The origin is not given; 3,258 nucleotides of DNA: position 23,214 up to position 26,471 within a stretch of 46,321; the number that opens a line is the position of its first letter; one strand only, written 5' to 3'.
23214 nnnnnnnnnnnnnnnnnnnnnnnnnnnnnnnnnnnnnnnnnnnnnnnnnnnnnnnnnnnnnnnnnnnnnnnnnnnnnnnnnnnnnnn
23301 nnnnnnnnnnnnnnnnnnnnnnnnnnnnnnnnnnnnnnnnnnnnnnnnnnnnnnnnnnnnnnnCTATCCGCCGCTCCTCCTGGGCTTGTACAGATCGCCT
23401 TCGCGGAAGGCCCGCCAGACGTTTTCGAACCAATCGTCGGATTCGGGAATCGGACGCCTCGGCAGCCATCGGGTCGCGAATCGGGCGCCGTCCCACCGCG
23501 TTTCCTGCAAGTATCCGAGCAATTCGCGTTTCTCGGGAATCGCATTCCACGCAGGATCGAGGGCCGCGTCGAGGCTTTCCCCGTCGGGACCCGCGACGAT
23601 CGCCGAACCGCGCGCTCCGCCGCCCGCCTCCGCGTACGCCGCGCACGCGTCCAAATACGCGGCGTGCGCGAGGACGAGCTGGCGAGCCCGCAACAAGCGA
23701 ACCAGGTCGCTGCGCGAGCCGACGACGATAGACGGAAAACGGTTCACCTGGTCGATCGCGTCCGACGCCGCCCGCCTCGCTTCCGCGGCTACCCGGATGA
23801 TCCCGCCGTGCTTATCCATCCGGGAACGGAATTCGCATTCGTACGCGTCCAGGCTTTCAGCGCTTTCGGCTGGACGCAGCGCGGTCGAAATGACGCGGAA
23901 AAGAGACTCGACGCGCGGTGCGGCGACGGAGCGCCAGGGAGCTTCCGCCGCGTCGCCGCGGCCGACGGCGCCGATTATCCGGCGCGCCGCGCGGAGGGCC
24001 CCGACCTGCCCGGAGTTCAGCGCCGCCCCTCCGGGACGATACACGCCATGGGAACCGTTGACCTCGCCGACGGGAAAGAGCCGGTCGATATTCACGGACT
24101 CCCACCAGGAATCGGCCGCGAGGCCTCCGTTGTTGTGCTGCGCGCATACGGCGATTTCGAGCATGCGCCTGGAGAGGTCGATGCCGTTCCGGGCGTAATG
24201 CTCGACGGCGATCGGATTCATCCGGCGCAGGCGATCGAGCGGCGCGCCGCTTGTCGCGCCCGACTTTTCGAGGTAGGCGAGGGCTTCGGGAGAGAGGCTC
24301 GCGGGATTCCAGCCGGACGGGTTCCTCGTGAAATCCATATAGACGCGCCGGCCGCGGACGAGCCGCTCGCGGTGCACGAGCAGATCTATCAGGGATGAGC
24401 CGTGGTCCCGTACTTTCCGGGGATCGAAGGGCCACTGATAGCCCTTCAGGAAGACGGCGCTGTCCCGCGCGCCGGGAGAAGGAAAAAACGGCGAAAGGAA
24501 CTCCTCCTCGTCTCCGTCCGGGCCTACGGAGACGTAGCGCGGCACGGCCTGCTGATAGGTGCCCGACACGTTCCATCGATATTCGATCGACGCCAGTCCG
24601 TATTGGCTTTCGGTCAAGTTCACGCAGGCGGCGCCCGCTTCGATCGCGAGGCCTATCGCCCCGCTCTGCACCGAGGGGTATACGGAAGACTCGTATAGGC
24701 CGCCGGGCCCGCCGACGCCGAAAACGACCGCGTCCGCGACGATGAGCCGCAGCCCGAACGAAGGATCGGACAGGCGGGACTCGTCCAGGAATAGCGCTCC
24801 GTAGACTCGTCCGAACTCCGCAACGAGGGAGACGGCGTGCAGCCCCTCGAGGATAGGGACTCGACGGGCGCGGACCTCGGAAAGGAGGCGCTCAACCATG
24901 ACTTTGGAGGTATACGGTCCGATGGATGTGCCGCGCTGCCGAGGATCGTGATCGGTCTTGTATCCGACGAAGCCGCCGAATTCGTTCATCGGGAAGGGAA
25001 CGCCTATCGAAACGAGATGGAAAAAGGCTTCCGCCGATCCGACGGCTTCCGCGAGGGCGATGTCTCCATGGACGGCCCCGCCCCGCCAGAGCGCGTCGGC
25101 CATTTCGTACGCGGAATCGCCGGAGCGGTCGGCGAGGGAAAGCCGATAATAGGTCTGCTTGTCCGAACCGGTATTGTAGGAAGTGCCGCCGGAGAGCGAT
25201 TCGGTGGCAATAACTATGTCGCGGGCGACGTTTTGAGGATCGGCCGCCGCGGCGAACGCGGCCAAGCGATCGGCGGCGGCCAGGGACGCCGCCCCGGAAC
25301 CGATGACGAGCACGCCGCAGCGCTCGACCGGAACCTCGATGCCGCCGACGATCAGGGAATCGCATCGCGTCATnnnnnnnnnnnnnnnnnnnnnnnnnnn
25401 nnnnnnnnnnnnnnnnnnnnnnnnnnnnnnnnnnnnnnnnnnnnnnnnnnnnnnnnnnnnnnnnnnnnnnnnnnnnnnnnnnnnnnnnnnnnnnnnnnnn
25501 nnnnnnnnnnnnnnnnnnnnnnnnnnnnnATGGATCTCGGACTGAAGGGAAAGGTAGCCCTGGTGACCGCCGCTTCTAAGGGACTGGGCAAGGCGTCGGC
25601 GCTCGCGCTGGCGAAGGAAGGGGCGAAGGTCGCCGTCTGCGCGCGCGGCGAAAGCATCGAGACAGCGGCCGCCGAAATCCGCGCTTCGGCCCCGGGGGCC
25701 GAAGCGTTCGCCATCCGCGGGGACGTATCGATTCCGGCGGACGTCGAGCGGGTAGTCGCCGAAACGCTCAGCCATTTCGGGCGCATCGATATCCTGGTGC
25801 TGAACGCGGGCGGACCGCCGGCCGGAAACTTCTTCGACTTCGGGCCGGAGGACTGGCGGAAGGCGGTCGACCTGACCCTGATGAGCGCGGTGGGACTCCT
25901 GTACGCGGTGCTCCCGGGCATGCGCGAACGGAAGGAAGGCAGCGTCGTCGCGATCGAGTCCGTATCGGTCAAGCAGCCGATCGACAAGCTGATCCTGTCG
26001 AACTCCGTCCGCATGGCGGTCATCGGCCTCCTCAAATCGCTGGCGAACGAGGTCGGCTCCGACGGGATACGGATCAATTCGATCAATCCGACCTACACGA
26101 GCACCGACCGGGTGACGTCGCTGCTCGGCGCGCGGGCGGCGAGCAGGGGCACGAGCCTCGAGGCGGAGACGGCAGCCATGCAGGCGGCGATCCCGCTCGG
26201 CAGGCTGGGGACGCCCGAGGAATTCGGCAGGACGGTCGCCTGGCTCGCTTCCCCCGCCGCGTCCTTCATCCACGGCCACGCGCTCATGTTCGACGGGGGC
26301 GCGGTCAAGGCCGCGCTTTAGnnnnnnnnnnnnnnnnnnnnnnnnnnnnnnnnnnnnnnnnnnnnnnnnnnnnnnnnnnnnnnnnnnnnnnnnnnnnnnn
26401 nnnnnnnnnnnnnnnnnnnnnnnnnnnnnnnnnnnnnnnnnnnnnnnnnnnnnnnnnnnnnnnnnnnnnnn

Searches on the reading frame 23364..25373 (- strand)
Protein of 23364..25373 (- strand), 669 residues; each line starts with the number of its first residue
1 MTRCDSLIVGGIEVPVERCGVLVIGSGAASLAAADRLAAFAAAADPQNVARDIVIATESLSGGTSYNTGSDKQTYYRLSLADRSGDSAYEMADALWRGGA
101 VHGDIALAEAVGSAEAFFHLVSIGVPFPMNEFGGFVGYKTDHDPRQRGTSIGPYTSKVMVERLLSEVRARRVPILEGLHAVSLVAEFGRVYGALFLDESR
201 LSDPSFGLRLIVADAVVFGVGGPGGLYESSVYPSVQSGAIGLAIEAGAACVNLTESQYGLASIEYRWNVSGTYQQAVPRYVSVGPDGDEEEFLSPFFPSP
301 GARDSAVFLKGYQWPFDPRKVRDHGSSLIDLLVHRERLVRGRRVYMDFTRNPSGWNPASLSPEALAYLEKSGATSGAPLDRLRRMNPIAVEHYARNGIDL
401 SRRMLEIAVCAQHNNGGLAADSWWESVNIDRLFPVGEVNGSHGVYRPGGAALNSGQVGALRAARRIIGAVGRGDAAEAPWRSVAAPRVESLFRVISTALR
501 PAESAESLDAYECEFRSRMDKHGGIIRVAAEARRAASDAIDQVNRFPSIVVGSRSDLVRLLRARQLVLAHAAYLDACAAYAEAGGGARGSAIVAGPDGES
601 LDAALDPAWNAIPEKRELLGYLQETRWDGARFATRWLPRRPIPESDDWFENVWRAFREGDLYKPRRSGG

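Call 5: search_protein_families(library=pfam, proteins=[window:23364-25373:-])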
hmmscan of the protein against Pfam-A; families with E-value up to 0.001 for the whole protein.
window:23364-25373:- (669 aa): 1 family
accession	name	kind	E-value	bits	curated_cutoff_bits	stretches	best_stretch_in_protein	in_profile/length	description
PF00890.30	FAD_binding_2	-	2.6e-12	47.1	20.4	1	21-452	2-414/414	FAD binding domain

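Call 6: search_protein_families(library=ncbifam, proteins=[window:23364-25373:-])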
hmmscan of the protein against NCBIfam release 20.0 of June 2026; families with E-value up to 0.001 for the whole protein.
window:23364-25373:- (669 aa): 14 families
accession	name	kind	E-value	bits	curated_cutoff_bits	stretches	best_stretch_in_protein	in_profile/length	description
NF004900.0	PRK06263.1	equivalog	1.4e-23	83.3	718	2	387-571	321-500/546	fumarate reductase (CoM/CoB) subunit TfrA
TIGR00551.1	nadB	equivalog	2.1e-19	69.6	452.75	2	18-257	2-223/489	L-aspartate oxidase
NF005701.0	PRK07512.1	equivalog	9.9e-16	57.2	528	1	20-251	11-225/516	L-aspartate oxidase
NF005978.0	PRK08071.1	equivalog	4.4e-13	48.5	621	1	20-256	5-223/514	L-aspartate oxidase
NF005867.0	PRK07804.1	equivalog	6.5e-13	47.8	639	2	18-253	18-242/548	L-aspartate oxidase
NF006567.0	PRK09077.1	equivalog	5.9e-09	34.7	629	1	17-258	7-242/537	L-aspartate oxidase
NF005636.0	PRK07395.1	subfamily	2.6e-08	32.6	723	1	18-253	12-230/560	L-aspartate oxidase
NF006254.0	PRK08401.1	equivalog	5.3e-08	32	726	1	387-495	282-392/466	L-aspartate oxidase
NF004820.0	PRK06175.1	equivalog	2e-07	30.3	472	0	113-249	85-215/433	L-aspartate oxidase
TIGR01812.1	sdhA_frdA_Gneg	subfamily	2.1e-07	29.8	567.3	1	85-258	56-226/568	succinate dehydrogenase or fumarate reductase, flavoprotein subunit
NF005866.0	PRK07803.1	equivalog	2.3e-07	29.4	819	1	382-549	357-521/631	fumarate reductase/succinate dehydrogenase flavoprotein subunit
TIGR01813.1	flavo_cyto_c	subfamily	0.00054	18.8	285.45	0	21-222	2-190/444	flavocytochrome c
NF004789.0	PRK06134.1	subfamily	0.00072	18.2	747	0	17-67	11-53/581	FAD-dependent oxidoreductase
NF004724.0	PRK06069.1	subfamily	0.00077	17.8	826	0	395-547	332-487/577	succinate dehydrogenase/fumarate reductase flavoprotein subunit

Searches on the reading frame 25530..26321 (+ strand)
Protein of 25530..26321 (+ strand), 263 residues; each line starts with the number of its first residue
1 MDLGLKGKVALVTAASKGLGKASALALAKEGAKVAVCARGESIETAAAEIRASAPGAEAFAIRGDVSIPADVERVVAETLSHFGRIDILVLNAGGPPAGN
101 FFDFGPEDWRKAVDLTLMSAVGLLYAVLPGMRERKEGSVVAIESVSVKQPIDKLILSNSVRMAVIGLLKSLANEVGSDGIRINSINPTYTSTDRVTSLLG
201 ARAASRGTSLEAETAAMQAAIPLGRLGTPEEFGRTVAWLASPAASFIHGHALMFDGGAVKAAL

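Call 99: search_protein_families(library=ncbifam, proteins=[window:25530-26321:+], max_evalue=1e-20)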
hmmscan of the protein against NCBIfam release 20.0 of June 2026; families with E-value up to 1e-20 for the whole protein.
window:25530-26321:+ (263 aa): 132 families (the best 25 are shown)
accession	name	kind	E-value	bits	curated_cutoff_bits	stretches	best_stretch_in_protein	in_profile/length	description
NF006212.0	PRK08339.1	equivalog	8.2e-57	192.8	339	1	3-260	4-260/263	short chain dehydrogenase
NF005559.1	PRK07231.1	subfamily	3.2e-55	187.3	215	1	5-258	2-247/249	glucose 1-dehydrogenase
NF005095.0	PRK06523.1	subfamily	8e-49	166.5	231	1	3-261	6-260/261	oxidoreductase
NF005468.0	PRK07062.1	equivalog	1.7e-48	165.4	266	1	2-260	3-263/265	SDR family oxidoreductase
NF009466.0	PRK12826.1-2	subfamily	4.8e-47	160.5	222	1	8-259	4-245/248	3-oxoacyl-ACP reductase FabG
NF052558.1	MBtsdlDhBudC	equivalog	1e-46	159.6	270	1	6-258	2-241/250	meso-2,3-butanediol dehydrogenase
NF004779.0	PRK06125.1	subfamily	4.3e-45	154.2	261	1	1-259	1-254/259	short-chain dehydrogenase/reductase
NF009093.0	PRK12429.1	subfamily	5.6e-45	153.6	258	1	5-258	3-256/259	3-hydroxybutyrate dehydrogenase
NF006080.0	PRK08226.1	equivalog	1e-44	152.9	356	1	5-258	4-253/263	SDR family oxidoreductase UcpA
NF004818.0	PRK06172.1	equivalog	1e-44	152.8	336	1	3-259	3-251/253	SDR family oxidoreductase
NF005909.0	PRK07890.1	subfamily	2.8e-44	151.3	258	1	4-259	4-258/260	short chain dehydrogenase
NF004198.0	PRK05653.1-3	equivalog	4.1e-44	150.9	296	1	5-258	5-246/248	3-oxoacyl-ACP reductase FabG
NF006070.0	PRK08213.1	subfamily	4.1e-43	147.8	279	1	5-258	10-256/259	gluconate 5-dehydrogenase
NF005469.0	PRK07063.1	equivalog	4.6e-43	147.6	306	1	5-258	5-254/260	SDR family oxidoreductase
NF004791.0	PRK06138.1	equivalog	7.3e-43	146.7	312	1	5-259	3-250/252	SDR family oxidoreductase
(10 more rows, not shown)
